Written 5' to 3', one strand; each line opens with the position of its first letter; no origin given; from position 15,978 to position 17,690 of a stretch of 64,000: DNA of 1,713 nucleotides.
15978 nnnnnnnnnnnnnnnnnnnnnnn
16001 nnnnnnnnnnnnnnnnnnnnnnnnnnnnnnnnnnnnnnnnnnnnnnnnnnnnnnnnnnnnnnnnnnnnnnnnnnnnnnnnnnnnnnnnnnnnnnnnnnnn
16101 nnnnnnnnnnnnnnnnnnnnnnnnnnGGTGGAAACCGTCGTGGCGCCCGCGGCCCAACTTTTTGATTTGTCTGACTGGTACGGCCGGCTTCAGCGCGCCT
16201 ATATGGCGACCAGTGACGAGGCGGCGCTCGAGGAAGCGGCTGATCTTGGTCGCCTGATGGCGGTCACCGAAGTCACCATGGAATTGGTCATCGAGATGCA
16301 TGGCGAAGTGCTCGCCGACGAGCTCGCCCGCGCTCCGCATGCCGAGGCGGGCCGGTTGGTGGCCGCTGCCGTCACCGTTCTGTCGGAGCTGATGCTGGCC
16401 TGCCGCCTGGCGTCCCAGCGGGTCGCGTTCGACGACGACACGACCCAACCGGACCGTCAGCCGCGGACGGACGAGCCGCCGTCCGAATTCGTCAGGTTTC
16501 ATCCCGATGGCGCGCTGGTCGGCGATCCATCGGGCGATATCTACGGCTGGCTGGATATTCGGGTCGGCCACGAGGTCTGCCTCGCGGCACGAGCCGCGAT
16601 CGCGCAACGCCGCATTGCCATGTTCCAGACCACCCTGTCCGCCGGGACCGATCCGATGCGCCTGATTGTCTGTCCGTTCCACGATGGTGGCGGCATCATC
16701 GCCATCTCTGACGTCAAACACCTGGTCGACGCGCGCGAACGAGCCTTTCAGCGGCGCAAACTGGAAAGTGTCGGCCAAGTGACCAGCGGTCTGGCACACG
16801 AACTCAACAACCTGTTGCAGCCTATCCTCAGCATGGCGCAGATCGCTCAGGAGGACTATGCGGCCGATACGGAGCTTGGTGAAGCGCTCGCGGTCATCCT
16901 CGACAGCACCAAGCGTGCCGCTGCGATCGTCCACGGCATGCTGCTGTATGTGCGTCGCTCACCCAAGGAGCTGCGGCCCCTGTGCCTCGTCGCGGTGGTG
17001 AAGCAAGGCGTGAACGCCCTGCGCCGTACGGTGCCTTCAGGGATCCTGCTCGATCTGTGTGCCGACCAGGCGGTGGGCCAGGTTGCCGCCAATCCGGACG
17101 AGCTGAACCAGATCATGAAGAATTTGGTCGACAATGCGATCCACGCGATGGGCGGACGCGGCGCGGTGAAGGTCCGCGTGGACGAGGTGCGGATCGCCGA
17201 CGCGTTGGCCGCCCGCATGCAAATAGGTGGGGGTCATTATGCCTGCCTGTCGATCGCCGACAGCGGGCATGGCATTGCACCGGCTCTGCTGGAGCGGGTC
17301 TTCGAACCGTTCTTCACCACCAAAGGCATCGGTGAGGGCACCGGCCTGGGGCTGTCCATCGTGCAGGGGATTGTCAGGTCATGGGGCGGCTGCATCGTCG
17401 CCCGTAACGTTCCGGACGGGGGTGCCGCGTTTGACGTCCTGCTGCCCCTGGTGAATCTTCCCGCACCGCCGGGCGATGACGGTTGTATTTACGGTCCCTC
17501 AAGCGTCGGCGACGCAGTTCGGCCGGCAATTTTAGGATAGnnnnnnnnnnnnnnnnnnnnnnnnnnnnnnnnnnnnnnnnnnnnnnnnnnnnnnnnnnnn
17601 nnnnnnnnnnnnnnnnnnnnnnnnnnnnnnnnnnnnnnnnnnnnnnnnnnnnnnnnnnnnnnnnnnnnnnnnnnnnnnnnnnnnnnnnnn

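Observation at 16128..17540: RsbU N-terminal (RsbT-docking) domain fused to a histidine kinase as the stressosome output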

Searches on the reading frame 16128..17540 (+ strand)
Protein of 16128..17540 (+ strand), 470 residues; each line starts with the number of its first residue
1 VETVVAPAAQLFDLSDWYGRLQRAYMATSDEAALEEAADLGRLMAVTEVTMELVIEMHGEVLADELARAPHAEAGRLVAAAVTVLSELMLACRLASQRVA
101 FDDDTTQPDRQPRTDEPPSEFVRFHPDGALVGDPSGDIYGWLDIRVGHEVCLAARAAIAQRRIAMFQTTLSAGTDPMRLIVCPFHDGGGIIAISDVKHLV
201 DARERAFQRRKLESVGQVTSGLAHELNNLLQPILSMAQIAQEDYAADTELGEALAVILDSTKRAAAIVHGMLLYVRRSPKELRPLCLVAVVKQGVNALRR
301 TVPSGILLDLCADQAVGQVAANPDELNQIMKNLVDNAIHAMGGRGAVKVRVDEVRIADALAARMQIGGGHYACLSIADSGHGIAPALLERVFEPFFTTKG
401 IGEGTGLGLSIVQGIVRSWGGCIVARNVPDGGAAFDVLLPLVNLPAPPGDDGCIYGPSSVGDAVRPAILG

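Call 3: search_protein_families(library=pfam, proteins=[window:16128-17540:+], max_evalue=0.1)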
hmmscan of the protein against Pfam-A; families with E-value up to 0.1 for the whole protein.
window:16128-17540:+ (470 aa): 4 families
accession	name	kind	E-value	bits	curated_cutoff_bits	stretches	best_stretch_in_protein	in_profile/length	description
PF02518.31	HATPase_c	-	1.7e-22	80.4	26.4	1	322-441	2-109/111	Histidine kinase-, DNA gyrase B-, and HSP90-like ATPase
PF00512.31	HisKA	-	3.5e-09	37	26.9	1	216-277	3-63/66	His Kinase A (phospho-acceptor) domain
PF08673.15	RsbU_N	-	4.5e-06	27.2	25.5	1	18-91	3-71/75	Phosphoserine phosphatase RsbU, N-terminal domain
PF14501.12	HATPase_c_5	-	0.032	14.6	22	0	325-424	5-87/102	GHKL domain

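Call 5: search_protein_families(library=ncbifam, proteins=[window:16128-17540:+], max_evalue=0.01)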
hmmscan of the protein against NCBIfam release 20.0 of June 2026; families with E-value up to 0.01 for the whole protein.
window:16128-17540:+ (470 aa): 73 families (the best 25 are shown)
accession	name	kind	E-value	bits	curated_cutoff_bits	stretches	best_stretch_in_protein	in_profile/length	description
NF010411.0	PRK13837.1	equivalog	2.5e-62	211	647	1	209-442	444-676/828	two-component system VirA-like sensor kinase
NF008468.0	PRK11360.1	equivalog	3.1e-42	144.8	646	1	188-441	369-608/616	two-component system sensor histidine kinase AtoS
NF046020.1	HisKinCckABruc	equivalog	9.7e-42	142.8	1000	1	205-440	470-706/868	cell cycle histidine kinase CckA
NF010076.0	PRK13557.1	subfamily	2.8e-40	138.3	631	1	195-441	143-394/540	histidine kinase famiy protein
NF046026.1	HisKinCckACaul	equivalog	3.6e-40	137.7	1000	1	154-442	241-533/678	cell cycle histidine kinase CckA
NF007688.0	PRK10364.1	equivalog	2.7e-35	122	479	1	208-441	233-451/460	two-component system sensor histidine kinase ZraS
NF052574.1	HisKinEspCMyxo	equivalog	4.3e-30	104.5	1200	1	209-441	411-637/785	serine histidine kinase EspC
NF038348.1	T2SS_HK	subfamily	8.8e-26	90.4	450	1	315-441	461-573/574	histidine kinase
NF047466.1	hybrid_RR_LvrB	exception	4.5e-25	88.6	500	1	201-440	138-375/377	hybrid histidine kinase/response regulator LvrB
NF047497.1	HK_LIC_12097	equivalog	9.2e-25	87.1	500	1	192-441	127-366/367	LIC_12097 family sensor histidine kinase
NF052573.1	HisKinEspAMyxo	equivalog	1.7e-23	82.6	1400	1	207-440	376-610/755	serine histidine kinase EspA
NF041777.1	sens_FixL_Rhizob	equivalog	4.5e-21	75.1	850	1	211-441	258-481/485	sensor protein FixL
TIGR02916.1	PEP_his_kin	equivalog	3.9e-20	72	300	1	201-440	461-679/679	XrtA/PEP-CTERM system histidine kinase PrsK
NF046044.1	PnpS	equivalog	1.1e-18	67.4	400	1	240-440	195-390/390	two-component system histidine kinase PnpS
TIGR02938.1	nifL_nitrog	equivalog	1.6e-18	66.5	242.45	1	242-437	305-490/494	nitrogen fixation negative regulator NifL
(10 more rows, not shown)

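Call 15: find_homologous_proteins(query=window:16128-17540:+, max_evalue=0.00001)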
Query window:16128-17540:+ (470 aa): 4326 proteins with E <= 0.00001 among 8000 candidates; the best 120 are listed.
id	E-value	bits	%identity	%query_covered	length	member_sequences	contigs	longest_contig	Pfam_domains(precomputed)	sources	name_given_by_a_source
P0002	0.0e+0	1026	100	99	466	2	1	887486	PF08673.16,PF02518.32,PF00512.32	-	-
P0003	7.0e-236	802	85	94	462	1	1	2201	PF02518.32,PF00512.32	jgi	jgi:signal transduction histidine kinase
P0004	4.2e-224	763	77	96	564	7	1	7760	PF02518.32,PF00512.32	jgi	jgi:signal transduction histidine kinase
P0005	8.9e-195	666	70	94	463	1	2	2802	PF02518.32,PF00512.32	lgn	-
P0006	7.1e-192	657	70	94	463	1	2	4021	PF02518.32,PF00512.32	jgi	jgi:signal transduction histidine kinase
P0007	9.3e-187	640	68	93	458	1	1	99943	PF02518.32,PF00512.32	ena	-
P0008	7.1e-186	637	68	94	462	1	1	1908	PF02518.32,PF00512.32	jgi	jgi:signal transduction histidine kinase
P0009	3.2e-184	631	66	95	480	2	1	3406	PF02518.32,PF00512.32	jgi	jgi:signal transduction histidine kinase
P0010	8.4e-182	623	65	94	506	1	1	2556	PF08673.16,PF02518.32,PF00512.32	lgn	-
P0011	2.7e-176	605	70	87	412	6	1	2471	PF08673.16,PF02518.32,PF00512.32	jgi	jgi:signal transduction histidine kinase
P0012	3.1e-175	602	67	89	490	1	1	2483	PF02518.32,PF00512.32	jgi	jgi:signal transduction histidine kinase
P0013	3.8e-167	575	62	95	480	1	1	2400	PF02518.32,PF00512.32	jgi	jgi:signal transduction histidine kinase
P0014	1.0e-158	547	63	89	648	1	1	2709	PF02518.32,PF00512.32,PF01126.26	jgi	jgi:signal transduction histidine kinase/heme oxygenase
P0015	4.4e-152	525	59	95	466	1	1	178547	PF00512.32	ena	-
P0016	9.8e-139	481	57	91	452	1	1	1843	PF02518.32,PF00512.32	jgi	jgi:signal transduction histidine kinase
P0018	7.8e-138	478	54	96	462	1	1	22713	PF02518.32,PF00512.32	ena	-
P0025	2.6e-126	440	52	93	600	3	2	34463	PF02518.32,PF00512.32,PF00072.31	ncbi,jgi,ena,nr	ncbi:MAG TPA: ATP-binding protein [Skermanella sp.]|jgi:signal transduction histidine kinase/CheY-li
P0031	5.5e-95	337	43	91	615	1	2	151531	PF02518.32,PF00072.31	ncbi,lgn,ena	-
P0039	1.8e-77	279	48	71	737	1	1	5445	PF02743.25,PF22588.2,PF08448.17,PF02518.32,PF00512.32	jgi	jgi:signal transduction histidine kinase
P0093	4.2e-37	146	35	50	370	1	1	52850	PF08673.16,PF02518.32,PF00512.32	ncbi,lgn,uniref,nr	ncbi:sensor histidine kinase [Thiocystis violacea]|uniref:sensor histidine kinase n=1 Tax=Thiocystis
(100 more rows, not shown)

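Call 23: find_related_loci(query=window:16140-17540:+, collection=genome_contigs, flank=10000)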
Query window:16140-17540:+ (466 aa) in genome_contigs; peptide patterns used: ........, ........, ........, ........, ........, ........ (x = any residue, [..] = any of these).
599 stretches matched a pattern (row limit reached: there are more); 599 encode a relative of the query (tblastn E <= 1e-3); the best 80 are kept; 80 distinct loci.
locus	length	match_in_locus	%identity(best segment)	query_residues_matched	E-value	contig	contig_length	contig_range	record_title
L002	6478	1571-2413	33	166-439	5e-45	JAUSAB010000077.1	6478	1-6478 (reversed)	MAG: Desulfocapsaceae bacterium isolate E6_concoct.bin.65_sub E6_k141_36088, whole genome shotgun sequence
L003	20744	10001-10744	37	200-439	2e-44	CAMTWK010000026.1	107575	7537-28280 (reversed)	MAG: uncultured Burkholderiales bacterium isolate G03_MAG_00004 genome assembly, contig: G03_MAG_00004_000000000023, who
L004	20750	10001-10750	35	189-439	9e-42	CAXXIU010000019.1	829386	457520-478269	MAG: Desulfomonilaceae bacterium isolate 24c7a18b-b8c2-4fbd-b8d1-4b4dc3bc9637 genome assembly, contig: contig_19, whole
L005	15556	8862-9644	34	179-436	9e-42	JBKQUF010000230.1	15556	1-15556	MAG: Limisphaerales bacterium isolate SEr2D2E2F__bin_123 SEr2D2E2F_000000260611, whole genome shotgun sequence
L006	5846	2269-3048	39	197-457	2e-41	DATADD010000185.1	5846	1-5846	MAG TPA_asm: Actinomycetota bacterium isolate SMAG_U6741 k141_4352442, whole genome shotgun sequence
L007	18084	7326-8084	35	190-445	5e-41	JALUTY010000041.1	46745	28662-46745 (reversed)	MAG: bacterium isolate 128-326_maxbin2_scaf2bin.054 128-326_scaffold_262_c1, whole genome shotgun sequence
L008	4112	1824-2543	37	207-444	5e-41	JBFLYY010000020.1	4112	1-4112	MAG: Thermodesulfobacteriota bacterium isolate MAG097 MAG097_20, whole genome shotgun sequence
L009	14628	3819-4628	32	182-446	5e-41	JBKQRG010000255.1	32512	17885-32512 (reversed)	MAG: Desulfomonilaceae bacterium isolate MGr2D2E2F__bin_53 MGr2D2E2F_000000167976, whole genome shotgun sequence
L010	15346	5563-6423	32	186-461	6e-41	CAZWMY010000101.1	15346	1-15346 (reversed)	MAG TPA_asm: uncultured Desulfobacula sp. isolate SRP302447_co1_132 genome assembly, contig: NODE_10230_length_15346_cov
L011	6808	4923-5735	34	177-441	1e-40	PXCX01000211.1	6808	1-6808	MAG: PVC group bacterium isolate T3Sed10_310R1 T3-Sed10-C30328, whole genome shotgun sequence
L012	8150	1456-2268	35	172-436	4e-40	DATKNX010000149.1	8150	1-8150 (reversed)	MAG TPA_asm: Gemmatimonadales bacterium isolate SMAG_U14749 k141_2789250, whole genome shotgun sequence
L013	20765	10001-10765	38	189-439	1e-39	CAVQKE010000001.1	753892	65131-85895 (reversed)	MAG: uncultured delta proteobacterium isolate MFD02579.bin.1.26 genome assembly, contig: contig_12415, whole genome shot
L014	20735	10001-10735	37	195-436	1e-39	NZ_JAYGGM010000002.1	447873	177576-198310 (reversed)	Microvirga sp. CF3016 contig00002, whole genome shotgun sequence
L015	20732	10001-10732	37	200-439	2e-39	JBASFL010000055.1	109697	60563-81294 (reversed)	MAG: Burkholderiaceae bacterium isolate MFD03500_ilm_asm_bin28 k127_76873, whole genome shotgun sequence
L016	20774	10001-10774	36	189-442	3e-39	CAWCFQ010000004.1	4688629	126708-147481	MAG: uncultured Acidobacteriaceae bacterium isolate MFD01231.bin.1.98 genome assembly, contig: contig_6931, whole genome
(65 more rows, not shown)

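Call 31: find_encoding_contigs(protein=P0007, flank=10000, max_places=2)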
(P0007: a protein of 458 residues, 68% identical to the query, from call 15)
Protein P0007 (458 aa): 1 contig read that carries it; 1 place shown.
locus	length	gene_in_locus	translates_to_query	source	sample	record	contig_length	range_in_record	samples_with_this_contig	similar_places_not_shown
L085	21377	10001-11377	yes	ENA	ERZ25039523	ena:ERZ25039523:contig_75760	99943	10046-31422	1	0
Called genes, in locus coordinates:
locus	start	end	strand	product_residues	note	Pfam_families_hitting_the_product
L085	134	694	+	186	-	PF01339:CheB_methylest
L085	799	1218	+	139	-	PF13646:HEAT_2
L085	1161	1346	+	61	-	-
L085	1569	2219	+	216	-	PF01739:CheR (weak)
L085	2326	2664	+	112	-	PF00072:Response_reg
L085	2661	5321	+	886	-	PF01627:Hpt, PF02895:H-kinase_dim, PF02518:HATPase_c, PF01584:CheW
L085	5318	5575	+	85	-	-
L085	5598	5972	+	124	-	PF00072:Response_reg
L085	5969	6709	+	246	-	-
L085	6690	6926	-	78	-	-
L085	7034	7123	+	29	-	-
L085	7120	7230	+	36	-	-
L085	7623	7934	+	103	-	PF01740:STAS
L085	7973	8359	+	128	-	PF01740:STAS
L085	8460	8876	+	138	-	PF13581:HATPase_c_2, PF02518:HATPase_c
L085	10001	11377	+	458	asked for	PF00512:HisKA, PF02518:HATPase_c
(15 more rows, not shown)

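Call 32: find_encoding_contigs(protein=P0025, flank=10000, max_places=2)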
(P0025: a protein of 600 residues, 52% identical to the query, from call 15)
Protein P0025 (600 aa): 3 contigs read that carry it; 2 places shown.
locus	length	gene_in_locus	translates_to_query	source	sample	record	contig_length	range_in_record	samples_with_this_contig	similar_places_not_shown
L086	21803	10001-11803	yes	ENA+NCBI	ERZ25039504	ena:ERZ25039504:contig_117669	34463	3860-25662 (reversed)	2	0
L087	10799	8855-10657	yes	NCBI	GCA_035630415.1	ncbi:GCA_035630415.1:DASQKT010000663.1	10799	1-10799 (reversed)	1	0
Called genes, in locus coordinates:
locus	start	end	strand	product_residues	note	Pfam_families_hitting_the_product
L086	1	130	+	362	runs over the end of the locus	PF00072:Response_reg, PF01339:CheB_methylest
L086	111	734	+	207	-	PF13646:HEAT_2 (weak), PF03130:HEAT_PBS (faint), PF13646:HEAT_2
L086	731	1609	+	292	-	PF03705:CheR_N, PF01739:CheR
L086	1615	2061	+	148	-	PF00072:Response_reg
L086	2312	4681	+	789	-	PF02895:H-kinase_dim, PF02518:HATPase_c, PF01584:CheW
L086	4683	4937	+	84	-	-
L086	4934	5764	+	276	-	PF01656:CbiA, PF09140:MipZ (faint), PF10609:ParA, PF13614:AAA_31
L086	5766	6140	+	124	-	PF00072:Response_reg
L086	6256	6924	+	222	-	-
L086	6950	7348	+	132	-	PF00072:Response_reg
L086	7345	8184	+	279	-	PF14361:RsbRD_N, PF01740:STAS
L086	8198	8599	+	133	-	PF01740:STAS, PF13466:STAS_2 (weak)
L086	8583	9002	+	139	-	PF13581:HATPase_c_2, PF02518:HATPase_c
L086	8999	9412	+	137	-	PF13581:HATPase_c_2, PF02518:HATPase_c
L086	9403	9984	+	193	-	PF07228:SpoIIE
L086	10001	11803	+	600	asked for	PF00512:HisKA, PF02518:HATPase_c, PF00072:Response_reg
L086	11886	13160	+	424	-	PF00015:MCPsignal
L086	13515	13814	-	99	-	PF01850:PIN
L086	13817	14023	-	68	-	PF02604:PhdYeFM_antitox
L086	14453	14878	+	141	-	PF13751:DDE_Tnp_1_6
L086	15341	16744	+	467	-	PF00202:Aminotran_3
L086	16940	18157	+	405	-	PF00155:Aminotran_1_2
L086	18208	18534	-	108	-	-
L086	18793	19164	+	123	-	PF14557:AphA_like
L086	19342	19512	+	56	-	-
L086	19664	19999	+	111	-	-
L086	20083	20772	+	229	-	-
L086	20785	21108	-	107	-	PF13844:Glyco_transf_41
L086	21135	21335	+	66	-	-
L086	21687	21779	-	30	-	-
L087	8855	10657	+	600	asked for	PF00512:HisKA, PF02518:HATPase_c, PF00072:Response_reg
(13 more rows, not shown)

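Call 39: find_encoding_contigs(protein=P0031, flank=10000, max_places=1)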
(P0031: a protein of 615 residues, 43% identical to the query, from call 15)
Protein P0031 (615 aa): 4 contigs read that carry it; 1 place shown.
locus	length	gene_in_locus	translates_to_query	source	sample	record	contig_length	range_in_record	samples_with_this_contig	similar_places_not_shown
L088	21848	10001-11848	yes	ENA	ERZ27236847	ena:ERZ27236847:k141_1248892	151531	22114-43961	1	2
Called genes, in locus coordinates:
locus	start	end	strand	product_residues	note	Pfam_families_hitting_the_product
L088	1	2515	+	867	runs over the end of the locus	PF01627:Hpt, PF02895:H-kinase_dim, PF02518:HATPase_c, PF01584:CheW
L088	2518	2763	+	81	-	-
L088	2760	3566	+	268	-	PF00142:Fer4_NifH (faint), PF01656:CbiA, PF06564:CBP_BcsQ (faint), PF09140:MipZ (weak), PF10609:ParA, PF13614:AAA_31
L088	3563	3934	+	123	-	PF00072:Response_reg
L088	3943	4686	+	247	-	-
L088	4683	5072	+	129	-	PF00072:Response_reg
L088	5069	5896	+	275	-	PF14361:RsbRD_N, PF01740:STAS, PF13466:STAS_2 (weak)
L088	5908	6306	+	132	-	PF01740:STAS, PF13466:STAS_2 (weak)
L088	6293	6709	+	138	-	PF13581:HATPase_c_2, PF02518:HATPase_c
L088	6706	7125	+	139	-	PF13581:HATPase_c_2, PF02518:HATPase_c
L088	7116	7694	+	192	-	PF07228:SpoIIE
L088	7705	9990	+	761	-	PF00989:PAS, PF08448:PAS_4 (weak), PF13188:PAS_8, PF08447:PAS_3, PF13426:PAS_9, PF00990:GGDEF, PF00563:EAL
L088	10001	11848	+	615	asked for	PF02518:HATPase_c, PF00072:Response_reg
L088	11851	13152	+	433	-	PF00015:MCPsignal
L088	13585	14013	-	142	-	-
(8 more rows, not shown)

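Call 40: find_encoding_contigs(protein=P0018, flank=10000, max_places=1)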
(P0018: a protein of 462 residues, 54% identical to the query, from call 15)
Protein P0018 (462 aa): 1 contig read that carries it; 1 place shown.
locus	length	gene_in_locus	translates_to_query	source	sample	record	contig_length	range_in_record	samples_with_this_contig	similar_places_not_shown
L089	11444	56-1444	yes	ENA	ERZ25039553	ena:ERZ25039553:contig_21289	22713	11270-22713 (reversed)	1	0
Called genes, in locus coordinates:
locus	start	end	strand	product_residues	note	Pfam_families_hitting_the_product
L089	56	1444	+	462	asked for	PF00512:HisKA, PF02518:HATPase_c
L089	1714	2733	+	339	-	PF00015:MCPsignal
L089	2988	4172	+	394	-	PF13011:LZ_Tnp_IS481, PF13384:HTH_23, PF13518:HTH_28, PF13551:HTH_29, PF13565:HTH_32, PF00665:rve, PF13683:rve_3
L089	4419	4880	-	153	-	-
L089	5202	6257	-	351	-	PF11737:DUF3300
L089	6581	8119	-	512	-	PF22039:HUTI_composite_bact, PF01979:Amidohydro_1, PF07969:Amidohydro_3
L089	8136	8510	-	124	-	PF00005:ABC_tran (faint)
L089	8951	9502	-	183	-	PF00528:BPD_transp_1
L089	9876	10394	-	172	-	PF13379:NMT1_2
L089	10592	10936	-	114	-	-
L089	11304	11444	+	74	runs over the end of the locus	-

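Call 41: find_encoding_contigs(protein=P0093, flank=8000, max_places=1)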
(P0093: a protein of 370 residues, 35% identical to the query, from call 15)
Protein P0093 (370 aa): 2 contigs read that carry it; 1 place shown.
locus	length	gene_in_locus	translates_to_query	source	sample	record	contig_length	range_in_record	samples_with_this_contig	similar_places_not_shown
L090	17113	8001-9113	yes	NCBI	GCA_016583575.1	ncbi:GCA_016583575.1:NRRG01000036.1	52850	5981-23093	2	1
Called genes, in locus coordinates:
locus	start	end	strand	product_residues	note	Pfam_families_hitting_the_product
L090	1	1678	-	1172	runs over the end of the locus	PF26300:PEPCK_PPi_lobe_2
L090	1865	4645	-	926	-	PF18339:Tudor_1_RapA, PF00176:SNF2-rel_dom, PF18337:Tudor_RapA, PF00270:DEAD (weak), PF04851:ResIII, PF00271:Helicase_C, PF12137:RapA_C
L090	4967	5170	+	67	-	-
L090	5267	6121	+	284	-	PF14361:RsbRD_N (weak), PF01740:STAS, PF13466:STAS_2 (weak)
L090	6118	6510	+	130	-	PF01740:STAS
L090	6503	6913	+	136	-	PF13581:HATPase_c_2, PF02518:HATPase_c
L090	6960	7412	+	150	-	PF13581:HATPase_c_2, PF02518:HATPase_c (weak)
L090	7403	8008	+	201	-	PF07228:SpoIIE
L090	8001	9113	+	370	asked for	PF08673:RsbU_N (weak), PF00512:HisKA, PF02518:HATPase_c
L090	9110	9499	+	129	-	PF00072:Response_reg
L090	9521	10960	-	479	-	PF00929:RNase_T, PF08411:ExoI_SH3, PF26016:ExoI_C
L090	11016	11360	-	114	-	PF01245:Ribosomal_L19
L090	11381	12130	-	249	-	PF01746:tRNA_m1G_MT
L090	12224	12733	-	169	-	PF01782:RimM, PF05239:PRC, PF24986:PRC_RimM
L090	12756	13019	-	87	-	PF00886:Ribosomal_S16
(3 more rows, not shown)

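Call 42: predict_structure(alignment_id=A1)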
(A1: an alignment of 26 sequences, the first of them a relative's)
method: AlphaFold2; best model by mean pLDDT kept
length: 466 residues; sequences in the alignment: 26
mean_pLDDT: 74.0   pTM: 0.47
mean pLDDT of the five models: 74.0, 73.6, 72.2, 71.6, 70.1
residues with pLDDT >= 90: 99; 70-90: 185; 50-70: 133; < 50: 49
segments of 3 or more residues with pLDDT < 50: 1-7, 95-107, 441-466
pLDDT, mean of each block of 10 residues (from residue 1): 42 61 61 70 65 68 69 69 67 49 46 76 83 89 90 86 80 86 85 73 66 68 73 75 80 76 69 68 93 92 89 86 91 87 94 86 91 91 78 55 73 90 90 88 33 32 30
secondary structure, 60 per line:
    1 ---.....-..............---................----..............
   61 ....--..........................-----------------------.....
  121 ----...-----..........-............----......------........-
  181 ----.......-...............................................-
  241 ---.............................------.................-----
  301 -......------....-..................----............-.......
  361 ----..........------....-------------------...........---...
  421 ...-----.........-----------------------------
elements in order: H4-8 H10-23 H27-42 H47-64 H67-92 E116-120 E125-127 H134-142 H144-155 E160-165 E172-179 E185-191 H193-239 H244-272 E279-282 H283-295 E302-307 E314-317 H319-336 E341-352 H354-360 E365-374 H381-384 H404-414 E418-423 E429-437

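Call 47: fold_search(model_id=the predicted structure, library=pdb)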
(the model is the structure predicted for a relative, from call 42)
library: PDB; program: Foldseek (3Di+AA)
matches with E <= 10: 629; with E <= 0.001: 276
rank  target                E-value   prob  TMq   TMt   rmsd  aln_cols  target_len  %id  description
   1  8a6x_B                3.7e-17  1.00  0.31  0.39  13.9       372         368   22  Crystal structure of a chimeric LOV-Histidine kinase SB2F1 (asymmetrical variant, trigonal form with long c axis) (released 2024-01-10)
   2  8a52_A                4.1e-17  1.00  0.31  0.39  12.8       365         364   22  Crystal structure of a chimeric LOV-Histidine kinase SB2F1 (asymmetrical variant, trigonal form with long c-axis) (released 2023-12-27)
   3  4gcz_A                4.8e-17  1.00  0.29  0.36  19.1       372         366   22  Structure of a blue-light photoreceptor (released 2013-06-19)
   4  8a7h_A                8.2e-17  1.00  0.31  0.39  13.2       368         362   22  Crystal structure of a chimeric LOV-Histidine kinase SB2F1-I66R mutant (light state; asymmetrical variant, trigonal fo (released 2024-01-10)
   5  8a7f_B                1.7e-16  1.00  0.31  0.39  14.4       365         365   21  Crystal structure of a chimeric LOV-Histidine kinase SB2F1-I66R mutant (asymmetrical variant, trigonal form with long  (released 2024-01-10)
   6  8a7f_A                2.5e-16  1.00  0.31  0.39  12.9       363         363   22  Crystal structure of a chimeric LOV-Histidine kinase SB2F1-I66R mutant (asymmetrical variant, trigonal form with long  (released 2024-01-10)
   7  9a5d_A                1.0e-15  1.00  0.33  0.26  18.7       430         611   16  Integrative model of WALK-YYCH by crosslinking MS and deep learning (released 2024-09-18)
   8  8a3u                  1.1e-15  1.00  0.31  0.39  13.8       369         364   22  Crystal structure of a chimeric LOV-Histidine kinase SB2F1 (symmetrical variant, trigonal form with short c-axis) (released 2023-12-20)
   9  9jfj_B                3.8e-15  1.00  0.31  0.60  12.8       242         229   30  Crystal structure of the cytoplasmic domain of ZraS in ADP-bound form (released 2025-03-26)
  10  5idj                  5.8e-15  1.00  0.36  0.65   8.4       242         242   32  Bifunctional histidine kinase CckA (domains DHp-CA) in complex with ADP/Mg2+ (released 2016-10-05)
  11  9jfj_D                1.8e-14  1.00  0.32  0.61  12.6       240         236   30  Crystal structure of the cytoplasmic domain of ZraS in ADP-bound form (released 2025-03-26)
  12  9jfj_A                2.1e-14  1.00  0.33  0.63   9.4       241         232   29  Crystal structure of the cytoplasmic domain of ZraS in ADP-bound form (released 2025-03-26)
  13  9jfj_C                7.0e-14  1.00  0.32  0.62  10.8       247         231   28  Crystal structure of the cytoplasmic domain of ZraS in ADP-bound form (released 2025-03-26)
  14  5idm_B                2.0e-13  1.00  0.32  0.79   3.6       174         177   33  Bifunctional histidine kinase CckA (domain, CA) in complex with c-di-GMP and AMPPNP/Mg2+ (released 2016-10-05)
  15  4gcz_B                2.6e-13  1.00  0.28  0.34  14.8       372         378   21  Structure of a blue-light photoreceptor (released 2013-06-19)
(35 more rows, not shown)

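Call 64: find_homologous_proteins(query=L086:8999-9412:+, max_evalue=0.00001)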
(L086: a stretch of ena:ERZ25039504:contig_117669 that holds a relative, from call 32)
Query L086:8999-9412:+ (137 aa): 820 proteins with E <= 0.00001 among 870 candidates; the best 120 are listed.
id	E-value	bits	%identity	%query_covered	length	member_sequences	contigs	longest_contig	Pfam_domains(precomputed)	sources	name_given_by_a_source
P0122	5.4e-84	297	100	100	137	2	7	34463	PF13581.13,PF02518.32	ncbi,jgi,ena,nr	ncbi:MAG TPA: anti-sigma regulatory factor [Skermanella sp.]|jgi:serine/threonine-protein kinase Rsb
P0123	1.3e-70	254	85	100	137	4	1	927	PF13581.13,PF02518.32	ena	-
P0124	1.1e-50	189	73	91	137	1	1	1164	PF13581.13,PF02518.32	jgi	jgi:serine/threonine-protein kinase RsbT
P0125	4.0e-48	181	66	99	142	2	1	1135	PF13581.13,PF02518.32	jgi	jgi:serine/threonine-protein kinase RsbT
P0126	3.2e-47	178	66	93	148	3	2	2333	PF13581.13,PF02518.32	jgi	jgi:serine/threonine-protein kinase RsbT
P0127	1.0e-46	176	66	93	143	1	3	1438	PF13581.13,PF02518.32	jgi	jgi:serine/threonine-protein kinase RsbT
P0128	1.2e-46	176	69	93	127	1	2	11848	PF13581.13,PF02518.32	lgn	-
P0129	5.7e-46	174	63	99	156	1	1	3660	PF13581.13,PF02518.32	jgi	jgi:serine/threonine-protein kinase RsbT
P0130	1.6e-45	172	67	93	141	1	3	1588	PF13581.13,PF02518.32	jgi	jgi:serine/threonine-protein kinase RsbT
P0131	2.3e-45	172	69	88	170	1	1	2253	PF13581.13,PF02518.32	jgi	jgi:serine/threonine-protein kinase RsbT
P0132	4.9e-45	171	65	93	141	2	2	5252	PF13581.13,PF02518.32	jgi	jgi:serine/threonine-protein kinase RsbT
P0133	5.6e-45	171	64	96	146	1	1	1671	PF13581.13,PF02518.32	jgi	jgi:serine/threonine-protein kinase RsbT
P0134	7.5e-45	170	64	96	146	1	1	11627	PF13581.13,PF02518.32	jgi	jgi:serine/threonine-protein kinase RsbT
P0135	7.8e-45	170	62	99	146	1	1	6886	PF13581.13,PF02518.32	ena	-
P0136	8.7e-45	170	67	93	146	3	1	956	PF13581.13,PF02518.32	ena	-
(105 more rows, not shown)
